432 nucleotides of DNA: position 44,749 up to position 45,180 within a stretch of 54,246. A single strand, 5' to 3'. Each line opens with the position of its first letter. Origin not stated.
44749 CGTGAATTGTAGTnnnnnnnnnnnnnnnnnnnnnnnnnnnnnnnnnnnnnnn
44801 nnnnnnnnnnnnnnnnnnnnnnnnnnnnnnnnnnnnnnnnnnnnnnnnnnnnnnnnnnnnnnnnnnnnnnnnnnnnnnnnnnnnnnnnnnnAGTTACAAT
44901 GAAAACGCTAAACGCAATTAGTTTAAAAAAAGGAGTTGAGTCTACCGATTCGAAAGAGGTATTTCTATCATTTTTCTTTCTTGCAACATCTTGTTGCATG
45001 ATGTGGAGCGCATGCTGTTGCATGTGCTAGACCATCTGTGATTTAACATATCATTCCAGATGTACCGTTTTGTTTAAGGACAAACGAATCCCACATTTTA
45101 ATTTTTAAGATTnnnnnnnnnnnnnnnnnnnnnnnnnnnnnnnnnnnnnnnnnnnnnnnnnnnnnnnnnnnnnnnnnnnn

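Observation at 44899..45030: Unannotated 43-codon Cys/Met-rich ORF between a SAM-I riboswitch and the methionine operon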

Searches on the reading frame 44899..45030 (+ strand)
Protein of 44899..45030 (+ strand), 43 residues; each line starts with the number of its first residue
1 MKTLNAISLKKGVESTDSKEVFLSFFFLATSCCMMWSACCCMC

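Call 7: search_protein_families(library=pfam, proteins=[window:44899-45030:+])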
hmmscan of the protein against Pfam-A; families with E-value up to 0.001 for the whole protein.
window:44899-45030:+ (43 aa): 0 families

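Call 12: find_homologous_proteins(query=window:44899-45027:+, max_evalue=10)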
Query seq(43 aa): no candidate shares three 5-residue words with the query. No homologue found.

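Call 40: search_protein_families(library=ncbifam, max_evalue=10, proteins=[window:44899-45027:+])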
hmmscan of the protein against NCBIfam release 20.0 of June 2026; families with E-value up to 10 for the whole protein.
seq(43 aa): 0 families

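Call 89: search_protein_representatives(protein=window:44899-45027:+)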
Query: 43 residues. Proteins with E-value up to 0.001 (for the whole library): 0; up to 1e-10: 0; up to 1e-30: 0. The best 0 are listed.
